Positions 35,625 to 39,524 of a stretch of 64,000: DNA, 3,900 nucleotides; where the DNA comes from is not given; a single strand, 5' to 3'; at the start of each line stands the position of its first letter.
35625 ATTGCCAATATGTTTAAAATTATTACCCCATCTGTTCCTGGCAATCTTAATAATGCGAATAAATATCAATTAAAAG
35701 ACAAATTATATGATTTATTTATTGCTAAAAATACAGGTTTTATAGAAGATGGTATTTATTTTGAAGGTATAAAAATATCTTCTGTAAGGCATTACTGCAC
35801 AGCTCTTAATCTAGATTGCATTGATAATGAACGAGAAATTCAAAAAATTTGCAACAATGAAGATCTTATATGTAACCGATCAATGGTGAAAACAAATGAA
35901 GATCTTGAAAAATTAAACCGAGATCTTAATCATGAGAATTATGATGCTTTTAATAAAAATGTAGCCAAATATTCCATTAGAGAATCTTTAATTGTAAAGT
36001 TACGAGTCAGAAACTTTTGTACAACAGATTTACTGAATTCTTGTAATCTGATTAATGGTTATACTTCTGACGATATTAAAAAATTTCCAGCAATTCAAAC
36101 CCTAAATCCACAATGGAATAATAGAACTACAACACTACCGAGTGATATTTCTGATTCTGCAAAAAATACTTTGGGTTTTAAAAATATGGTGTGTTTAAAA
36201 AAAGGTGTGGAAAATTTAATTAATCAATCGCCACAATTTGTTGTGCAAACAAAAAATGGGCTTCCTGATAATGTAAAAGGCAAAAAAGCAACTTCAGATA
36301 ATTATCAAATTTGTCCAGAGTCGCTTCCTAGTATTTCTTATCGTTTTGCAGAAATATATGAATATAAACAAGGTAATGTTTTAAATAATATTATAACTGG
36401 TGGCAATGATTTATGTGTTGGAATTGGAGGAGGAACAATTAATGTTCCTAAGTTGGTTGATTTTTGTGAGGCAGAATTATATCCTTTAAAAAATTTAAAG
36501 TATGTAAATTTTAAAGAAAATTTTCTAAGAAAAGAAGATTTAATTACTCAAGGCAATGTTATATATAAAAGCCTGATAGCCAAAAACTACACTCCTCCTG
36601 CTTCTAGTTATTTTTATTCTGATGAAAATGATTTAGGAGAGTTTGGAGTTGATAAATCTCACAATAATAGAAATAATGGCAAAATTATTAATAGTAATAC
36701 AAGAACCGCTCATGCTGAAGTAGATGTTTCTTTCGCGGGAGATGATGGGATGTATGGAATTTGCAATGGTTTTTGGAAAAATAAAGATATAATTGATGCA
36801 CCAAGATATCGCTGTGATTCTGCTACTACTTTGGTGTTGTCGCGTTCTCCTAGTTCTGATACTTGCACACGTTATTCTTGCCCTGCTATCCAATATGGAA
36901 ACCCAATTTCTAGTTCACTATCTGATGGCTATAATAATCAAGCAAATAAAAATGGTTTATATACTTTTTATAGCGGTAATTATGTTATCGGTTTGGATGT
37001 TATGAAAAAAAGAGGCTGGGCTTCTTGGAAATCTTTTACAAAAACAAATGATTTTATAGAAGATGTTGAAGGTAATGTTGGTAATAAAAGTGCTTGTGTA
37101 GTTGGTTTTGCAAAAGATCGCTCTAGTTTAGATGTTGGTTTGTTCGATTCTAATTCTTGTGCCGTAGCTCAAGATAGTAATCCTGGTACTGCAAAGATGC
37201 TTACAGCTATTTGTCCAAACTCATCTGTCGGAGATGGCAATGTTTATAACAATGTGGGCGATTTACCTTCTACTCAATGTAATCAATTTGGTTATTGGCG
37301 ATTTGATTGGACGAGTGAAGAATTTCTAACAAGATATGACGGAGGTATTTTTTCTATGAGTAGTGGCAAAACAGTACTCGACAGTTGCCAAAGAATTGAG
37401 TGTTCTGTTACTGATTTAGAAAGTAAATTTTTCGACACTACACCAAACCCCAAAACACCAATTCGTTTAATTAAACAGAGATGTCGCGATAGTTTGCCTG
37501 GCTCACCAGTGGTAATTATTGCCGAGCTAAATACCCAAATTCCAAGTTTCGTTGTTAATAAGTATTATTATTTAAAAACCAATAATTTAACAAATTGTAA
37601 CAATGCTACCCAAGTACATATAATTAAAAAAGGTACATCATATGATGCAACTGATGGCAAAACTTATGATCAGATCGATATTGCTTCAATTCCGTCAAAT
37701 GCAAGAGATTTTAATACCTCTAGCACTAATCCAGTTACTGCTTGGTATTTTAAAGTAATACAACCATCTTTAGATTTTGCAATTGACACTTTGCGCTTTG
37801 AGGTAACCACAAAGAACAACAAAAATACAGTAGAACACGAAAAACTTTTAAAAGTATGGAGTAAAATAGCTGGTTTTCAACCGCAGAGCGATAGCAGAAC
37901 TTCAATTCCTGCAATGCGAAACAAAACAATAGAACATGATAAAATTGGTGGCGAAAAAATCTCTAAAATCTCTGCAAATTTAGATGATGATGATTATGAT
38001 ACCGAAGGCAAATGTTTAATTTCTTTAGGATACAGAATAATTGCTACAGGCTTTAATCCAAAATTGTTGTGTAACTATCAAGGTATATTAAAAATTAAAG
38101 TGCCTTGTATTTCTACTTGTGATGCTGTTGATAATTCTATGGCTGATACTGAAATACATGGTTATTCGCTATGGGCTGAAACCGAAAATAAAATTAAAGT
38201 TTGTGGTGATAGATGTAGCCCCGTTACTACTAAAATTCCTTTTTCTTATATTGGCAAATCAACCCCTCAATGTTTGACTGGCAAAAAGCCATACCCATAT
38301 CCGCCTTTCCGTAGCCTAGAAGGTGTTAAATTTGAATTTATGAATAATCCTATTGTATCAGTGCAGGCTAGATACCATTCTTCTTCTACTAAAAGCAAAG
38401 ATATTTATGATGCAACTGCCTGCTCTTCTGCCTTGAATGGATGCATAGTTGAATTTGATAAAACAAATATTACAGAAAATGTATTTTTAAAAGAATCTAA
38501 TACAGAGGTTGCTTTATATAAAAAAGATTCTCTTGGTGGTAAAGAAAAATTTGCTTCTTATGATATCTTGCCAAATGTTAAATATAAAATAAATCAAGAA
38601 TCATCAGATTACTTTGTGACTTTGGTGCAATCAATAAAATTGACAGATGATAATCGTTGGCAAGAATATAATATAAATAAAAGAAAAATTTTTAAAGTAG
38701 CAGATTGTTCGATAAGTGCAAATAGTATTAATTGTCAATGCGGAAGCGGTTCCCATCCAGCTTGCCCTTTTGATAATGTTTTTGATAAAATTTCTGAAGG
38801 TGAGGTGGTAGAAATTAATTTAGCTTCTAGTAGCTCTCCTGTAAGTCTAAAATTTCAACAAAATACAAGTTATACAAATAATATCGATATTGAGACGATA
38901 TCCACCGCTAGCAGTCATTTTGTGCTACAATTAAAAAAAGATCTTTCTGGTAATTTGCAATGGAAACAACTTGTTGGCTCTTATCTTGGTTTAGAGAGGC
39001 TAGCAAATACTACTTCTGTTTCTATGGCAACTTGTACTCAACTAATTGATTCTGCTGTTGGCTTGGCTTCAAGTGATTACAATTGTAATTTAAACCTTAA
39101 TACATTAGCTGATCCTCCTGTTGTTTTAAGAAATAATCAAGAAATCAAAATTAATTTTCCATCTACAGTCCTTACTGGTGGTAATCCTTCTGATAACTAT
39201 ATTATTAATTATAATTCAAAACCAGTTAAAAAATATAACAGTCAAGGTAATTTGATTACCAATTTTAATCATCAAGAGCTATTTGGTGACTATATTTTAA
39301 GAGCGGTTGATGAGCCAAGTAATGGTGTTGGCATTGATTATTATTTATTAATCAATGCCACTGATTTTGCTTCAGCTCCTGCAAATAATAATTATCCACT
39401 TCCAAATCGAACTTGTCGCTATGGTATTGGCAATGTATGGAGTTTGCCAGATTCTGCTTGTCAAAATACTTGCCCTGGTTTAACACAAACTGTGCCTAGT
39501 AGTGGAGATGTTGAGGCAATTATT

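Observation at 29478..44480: Uninterrupted 15-kb gene encoding a 5000-aa cysteine-rich, membrane-anchored giant protein of no recognisable giant-protein class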

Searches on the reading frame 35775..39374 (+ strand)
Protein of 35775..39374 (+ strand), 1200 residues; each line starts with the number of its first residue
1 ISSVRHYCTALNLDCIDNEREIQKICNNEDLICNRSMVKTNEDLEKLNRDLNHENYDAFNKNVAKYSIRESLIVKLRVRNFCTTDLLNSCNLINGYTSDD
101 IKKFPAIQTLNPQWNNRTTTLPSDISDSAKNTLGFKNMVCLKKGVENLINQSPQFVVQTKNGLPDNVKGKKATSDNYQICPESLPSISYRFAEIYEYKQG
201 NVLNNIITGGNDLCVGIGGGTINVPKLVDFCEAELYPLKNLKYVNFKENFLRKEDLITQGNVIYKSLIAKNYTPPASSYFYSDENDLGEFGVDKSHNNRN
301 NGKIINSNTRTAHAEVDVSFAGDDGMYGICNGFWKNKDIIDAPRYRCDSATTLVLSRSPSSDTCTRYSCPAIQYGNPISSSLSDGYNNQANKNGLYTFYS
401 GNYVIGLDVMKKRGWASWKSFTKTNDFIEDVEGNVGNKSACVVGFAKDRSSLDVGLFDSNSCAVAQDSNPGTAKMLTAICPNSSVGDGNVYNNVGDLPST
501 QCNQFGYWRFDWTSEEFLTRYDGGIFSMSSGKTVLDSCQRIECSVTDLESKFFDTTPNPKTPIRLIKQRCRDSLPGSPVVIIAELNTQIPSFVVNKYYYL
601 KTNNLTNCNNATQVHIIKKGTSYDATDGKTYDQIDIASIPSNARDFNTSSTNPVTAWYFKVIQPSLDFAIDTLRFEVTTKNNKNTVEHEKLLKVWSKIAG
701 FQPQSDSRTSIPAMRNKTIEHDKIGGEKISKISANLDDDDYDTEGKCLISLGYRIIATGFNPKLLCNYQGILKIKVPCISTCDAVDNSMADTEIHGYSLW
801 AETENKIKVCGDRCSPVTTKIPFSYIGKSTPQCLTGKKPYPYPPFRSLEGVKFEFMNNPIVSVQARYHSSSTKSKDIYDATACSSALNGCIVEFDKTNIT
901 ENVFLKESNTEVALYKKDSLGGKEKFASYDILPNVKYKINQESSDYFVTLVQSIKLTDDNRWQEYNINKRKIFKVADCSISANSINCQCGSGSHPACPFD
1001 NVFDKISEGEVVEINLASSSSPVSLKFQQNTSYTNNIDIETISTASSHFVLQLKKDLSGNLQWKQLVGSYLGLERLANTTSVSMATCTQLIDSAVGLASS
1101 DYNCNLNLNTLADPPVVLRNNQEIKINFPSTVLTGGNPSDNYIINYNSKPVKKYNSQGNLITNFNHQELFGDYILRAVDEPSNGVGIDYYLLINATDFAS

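Call 47: search_protein_representatives(alignment_id=A4)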
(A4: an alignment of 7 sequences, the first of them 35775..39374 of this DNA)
Query: 7 sequences, 1196 profile positions. Proteins with E-value up to 0.001 (for the whole library): 18; up to 1e-10: 14; up to 1e-30: 3. The best 18 are listed.
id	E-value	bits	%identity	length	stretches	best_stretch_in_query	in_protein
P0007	0.0e+00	2123.5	-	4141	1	1-1196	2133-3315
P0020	0.0e+00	1253.3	-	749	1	518-1196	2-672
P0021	1.6e-128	446.9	-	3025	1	2-1194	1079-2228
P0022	9.0e-21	90.1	-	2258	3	287-500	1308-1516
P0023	2.9e-20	88.4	-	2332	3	130-501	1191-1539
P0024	1.9e-17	79.1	-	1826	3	280-433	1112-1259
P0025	2.1e-17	78.9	-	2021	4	262-438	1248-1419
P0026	1.0e-15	73.4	-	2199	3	726-847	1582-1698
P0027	1.3e-14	69.7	-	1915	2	287-436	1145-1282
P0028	1.1e-12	63.3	-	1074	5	285-435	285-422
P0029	1.9e-12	62.5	-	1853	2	275-431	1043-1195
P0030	1.5e-11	59.6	-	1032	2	302-436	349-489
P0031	1.7e-11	59.4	-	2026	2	281-436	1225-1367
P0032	9.8e-11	56.8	-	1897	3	267-442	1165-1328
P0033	2.1e-10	55.8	-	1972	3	299-436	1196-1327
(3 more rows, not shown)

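Call 51: predict_structure(alignment_id=A4)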
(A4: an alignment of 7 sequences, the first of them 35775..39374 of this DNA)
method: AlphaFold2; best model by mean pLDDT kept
length: 1200 residues; sequences in the alignment: 7
mean_pLDDT: 39.7   pTM: 0.28
mean pLDDT of the five models: 39.7, 39.6, 39.5, 38.8, 37.2
residues with pLDDT >= 90: 0; 70-90: 156; 50-70: 184; < 50: 860
segments of 3 or more residues with pLDDT < 50: 1-569, 571-577, 585-592, 601-606, 619-636, 645-652, 663-669, 679-852, 897-899, 953-969, 1000-1008, 1067-1073, 1111-1114, 1156-1158, 1181-1185, 1194-1200
pLDDT, mean of each block of 10 residues (from residue 1): 23 27 27 31 43 39 42 43 38 35 27 25 23 23 26 36 28 27 37 34 25 24 22 21 22 23 21 25 22 22 23 21 27 32 34 32 29 25 26 25 27 27 22 20 23 26 23 22 22 20 22 28 25 21 22 28 38 48 47 51 49 54 38 48 49 54 46 51 40 31 25 21 21 22 21 21 22 21 24 24 22 25 22 23 29 50 79 76 71 64 72 72 69 72 80 39 36 78 80 63 39 76 78 68 70 65 57 53 68 58 72 56 67 55 79 60 71 69 58 40
secondary structure, 60 per line:
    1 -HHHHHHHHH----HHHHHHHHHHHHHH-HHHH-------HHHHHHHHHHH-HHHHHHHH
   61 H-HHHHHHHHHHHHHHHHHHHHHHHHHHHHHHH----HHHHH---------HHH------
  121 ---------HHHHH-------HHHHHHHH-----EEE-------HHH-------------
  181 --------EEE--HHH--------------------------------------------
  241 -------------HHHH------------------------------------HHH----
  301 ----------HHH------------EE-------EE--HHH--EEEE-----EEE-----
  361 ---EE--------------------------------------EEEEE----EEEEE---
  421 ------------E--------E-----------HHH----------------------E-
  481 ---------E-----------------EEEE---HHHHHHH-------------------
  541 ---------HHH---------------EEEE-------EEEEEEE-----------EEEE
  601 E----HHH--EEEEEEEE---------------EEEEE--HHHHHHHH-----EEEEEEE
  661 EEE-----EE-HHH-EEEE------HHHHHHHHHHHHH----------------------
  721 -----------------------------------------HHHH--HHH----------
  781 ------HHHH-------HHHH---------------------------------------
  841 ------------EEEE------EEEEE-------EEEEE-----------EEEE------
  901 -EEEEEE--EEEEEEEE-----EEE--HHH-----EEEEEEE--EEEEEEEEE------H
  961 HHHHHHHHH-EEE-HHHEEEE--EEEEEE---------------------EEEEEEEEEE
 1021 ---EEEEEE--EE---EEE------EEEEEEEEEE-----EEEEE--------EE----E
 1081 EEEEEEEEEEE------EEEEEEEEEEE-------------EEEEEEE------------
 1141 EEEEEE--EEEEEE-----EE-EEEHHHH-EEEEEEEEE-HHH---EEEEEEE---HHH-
elements in order (helices of 4 or more, strands of 3 or more residues): H2-10 H15-28 H30-33 H41-51 H53-61 H63-93 H98-102 H130-134 H142-149 E155-157 E189-191 H254-257 E344-347 E353-355 E404-408 E413-417 E508-511 H515-521 E568-571 E579-585 E597-601 E611-618 E634-638 H641-648 E654-663 E676-679 H686-698 H762-765 H787-790 H798-801 E853-856 E863-867 E875-879 E891-894 E902-907 E910-917 E923-925 E936-942 E945-953 H960-969 E971-973 E978-981 E984-989 E1011-1020 E1024-1029 E1037-1039 E1046-1055 E1061-1065 E1080-1091 E1098-1108 E1122-1128 E1141-1146 E1149-1154 E1163-1165 H1166-1169 E1171-1179 E1187-1193

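Call 56: fold_search(model_id=the predicted structure, library=pdb)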
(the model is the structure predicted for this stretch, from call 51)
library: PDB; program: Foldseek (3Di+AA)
matches with E <= 10: 101; with E <= 0.001: 0
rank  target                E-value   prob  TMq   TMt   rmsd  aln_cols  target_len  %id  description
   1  1ira_Y                8.2e-02  0.04  0.05  0.10  20.0       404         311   11  COMPLEX OF THE INTERLEUKIN-1 RECEPTOR WITH THE INTERLEUKIN-1 RECEPTOR ANTAGONIST (IL1RA) (released 1998-06-17)
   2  9f4b_FA               2.3e-01  0.10  0.05  0.08  14.8       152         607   14  Pre-assembled baseplate cup of Klebsiella phage KP1 variant vB_Kpn_Lilla1 (released 2025-05-14)
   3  1qex_A                4.7e-01  0.13  0.05  0.14  11.8       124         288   16  BACTERIOPHAGE T4 GENE PRODUCT 9 (GP9), THE TRIGGER OF TAIL CONTRACTION AND THE LONG TAIL FIBERS CONNECTOR (released 1999-10-05)
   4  5iv5_AC               5.3e-01  0.07  0.06  0.09  17.5       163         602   12  Cryo-electron microscopy structure of the hexagonal pre-attachment T4 baseplate-tail tube complex (released 2016-05-18)
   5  4r6u_A                1.8e+00  0.01  0.04  0.12  20.9       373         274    9  IL-18 receptor complex (released 2014-10-15)
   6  9zm4_E                1.9e+00  0.02  0.03  0.14  17.9       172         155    4  Crystal structure of a Heat shock protein (DnaJ) from Brucella melitensis (released 2025-12-17)
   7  9zm4_C                2.4e+00  0.02  0.04  0.16  18.0       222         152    5  Crystal structure of a Heat shock protein (DnaJ) from Brucella melitensis (released 2025-12-17)
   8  4yy8_B                2.4e+00  0.01  0.03  0.07  21.1       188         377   10  Crystal Structure Analysis of Kelch protein from Plasmodium falciparum (released 2015-04-01)
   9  7sfr_q                3.2e+00  0.04  0.03  0.23  10.2        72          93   14  Unmethylated Mtb Ribosome 50S with SEQ-9 (released 2022-10-12)
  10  5n77_E                3.2e+00  0.02  0.02  0.08  12.1        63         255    6  Crystal structure of the cytosolic domain of the CorA magnesium channel from Escherichia coli in complex with magnesiu (released 2017-07-12)
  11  8glv_DA               3.4e+00  0.01  0.04  0.02  19.2       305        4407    9  96-nm repeat unit of doublet microtubules from Chlamydomonas reinhardtii flagella (released 2023-05-31)
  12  4q5i_E                3.5e+00  0.01  0.02  0.08  16.3        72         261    8  Crystal structure of a T151A mutant of the E. coli FeoB G-domain (released 2015-04-08)
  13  5n77_C                4.0e+00  0.02  0.02  0.07  13.4        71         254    6  Crystal structure of the cytosolic domain of the CorA magnesium channel from Escherichia coli in complex with magnesiu (released 2017-07-12)
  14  8ydn                  4.0e+00  0.02  0.03  0.09  13.7       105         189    8  Crystal structure of a STING from C. gigas in complex with c-di-GMP (released 2025-09-03)
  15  7uro_B                4.0e+00  0.02  0.02  0.11  13.7        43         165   23  Gea2-Arf1 activation intermediate complex (composite structure) (released 2022-08-24)
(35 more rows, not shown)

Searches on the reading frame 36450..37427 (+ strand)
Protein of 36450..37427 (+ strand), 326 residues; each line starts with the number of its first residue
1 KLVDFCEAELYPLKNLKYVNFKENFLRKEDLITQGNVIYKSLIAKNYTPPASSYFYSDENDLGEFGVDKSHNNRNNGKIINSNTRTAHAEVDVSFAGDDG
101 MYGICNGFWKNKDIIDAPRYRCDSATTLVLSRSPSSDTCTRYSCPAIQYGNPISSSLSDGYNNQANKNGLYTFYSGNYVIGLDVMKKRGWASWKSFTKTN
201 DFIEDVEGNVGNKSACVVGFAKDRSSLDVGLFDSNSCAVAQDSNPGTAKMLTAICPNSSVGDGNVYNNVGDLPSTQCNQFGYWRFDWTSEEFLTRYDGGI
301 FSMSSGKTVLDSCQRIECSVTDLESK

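Call 71: search_solved_structures(query=A9, max_evalue=10)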
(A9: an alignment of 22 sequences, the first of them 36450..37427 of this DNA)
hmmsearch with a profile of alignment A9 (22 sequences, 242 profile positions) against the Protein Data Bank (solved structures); distinct sequences matched with E-value up to 10: 0.

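Call 77: predict_structure(alignment_id=A9)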
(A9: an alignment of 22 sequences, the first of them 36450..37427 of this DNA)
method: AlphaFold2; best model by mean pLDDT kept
length: 326 residues; sequences in the alignment: 22
mean_pLDDT: 56.2   pTM: 0.56
mean pLDDT of the five models: 56.2, 55.9, 55.4, 52.2, 41.7
residues with pLDDT >= 90: 0; 70-90: 71; 50-70: 125; < 50: 130
segments of 3 or more residues with pLDDT < 50: 1-3, 8-53, 82-91, 172-181, 238-242, 244-255, 287-310, 317-326
pLDDT, mean of each block of 10 residues (from residue 1): 48 38 43 41 40 55 57 62 46 56 65 72 68 72 76 55 51 47 59 81 70 68 70 54 45 47 59 75 59 41 41 53 32
secondary structure, 60 per line:
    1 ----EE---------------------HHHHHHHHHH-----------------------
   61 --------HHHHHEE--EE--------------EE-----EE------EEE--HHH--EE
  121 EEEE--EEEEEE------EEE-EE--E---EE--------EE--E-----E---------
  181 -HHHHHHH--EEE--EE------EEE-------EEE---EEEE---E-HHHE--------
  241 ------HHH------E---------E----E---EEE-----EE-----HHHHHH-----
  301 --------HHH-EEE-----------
elements in order: H28-37 H69-73 E109-111 E119-124 E127-132 E139-141 H182-188 E191-193 E204-206 E214-216 E220-223 E275-277 H290-295 E313-315

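Call 82: fold_search(model_id=the predicted structure, library=pdb)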
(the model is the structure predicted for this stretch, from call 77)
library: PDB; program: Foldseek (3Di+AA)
matches with E <= 10: 7; with E <= 0.001: 0
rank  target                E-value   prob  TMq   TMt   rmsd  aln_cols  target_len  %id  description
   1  8cjv_A                2.1e+00  0.01  0.12  0.14  18.0       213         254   12  Structure of bovine CD46 ectodomain (SCR 1-4) (released 2023-07-12)
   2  8cjv_B                3.3e+00  0.01  0.13  0.18  18.4       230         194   11  Structure of bovine CD46 ectodomain (SCR 1-4) (released 2023-07-12)
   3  8ci3_A                5.1e+00  0.04  0.10  0.21   6.6        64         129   14  Structure of bovine CD46 ectodomain (SCR 1-2) (released 2023-07-12)
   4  6v10_1                5.8e+00  0.00  0.09  0.07  20.8       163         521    8  genome-containing AAV8 particles (released 2019-12-11)
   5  4los                  6.2e+00  0.01  0.03  0.06  11.0        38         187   16  C1s CUB2-CCP1 (released 2013-08-07)
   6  8tv5_C                7.0e+00  0.06  0.12  0.13   6.7        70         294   16  Structure of the EphA2 LBDCRD bound to FabS1CE_L1 in a 2:1 (EphA2 to Fab) ratio (released 2024-09-11)
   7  4bk4_B                9.6e+00  0.02  0.09  0.09   9.2        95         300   12  crystal structure of the human EphA4 ectodomain (released 2013-07-03)

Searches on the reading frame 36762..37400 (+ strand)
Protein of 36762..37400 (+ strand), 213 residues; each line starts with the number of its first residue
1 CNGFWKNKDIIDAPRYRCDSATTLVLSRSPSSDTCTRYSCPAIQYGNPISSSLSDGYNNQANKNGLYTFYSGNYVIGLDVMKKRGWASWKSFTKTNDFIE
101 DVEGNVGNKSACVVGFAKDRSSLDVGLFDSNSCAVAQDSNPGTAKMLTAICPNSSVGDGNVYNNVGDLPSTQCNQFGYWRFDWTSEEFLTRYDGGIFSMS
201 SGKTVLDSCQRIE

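Call 39: search_protein_families(library=pfam, proteins=[window:36762-37400:+], max_evalue=10)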
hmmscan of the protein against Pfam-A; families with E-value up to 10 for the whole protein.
window:36762-37400:+ (213 aa): 0 families

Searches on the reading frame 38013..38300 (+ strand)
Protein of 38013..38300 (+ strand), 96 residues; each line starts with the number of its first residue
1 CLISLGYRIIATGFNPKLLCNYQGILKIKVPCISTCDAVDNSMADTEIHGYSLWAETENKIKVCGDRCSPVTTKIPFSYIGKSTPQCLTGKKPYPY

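Call 39: search_protein_families(library=pfam, proteins=[window:38013-38300:+], max_evalue=10)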
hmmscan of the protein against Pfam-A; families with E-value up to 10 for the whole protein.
window:38013-38300:+ (96 aa): 1 family
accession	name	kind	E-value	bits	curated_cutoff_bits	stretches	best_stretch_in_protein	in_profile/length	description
PF25119.1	HSNSD_N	-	0.086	12.9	27.4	1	14-65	68-117/215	Heparan sulfate-N-deacetylase, N-terminal domain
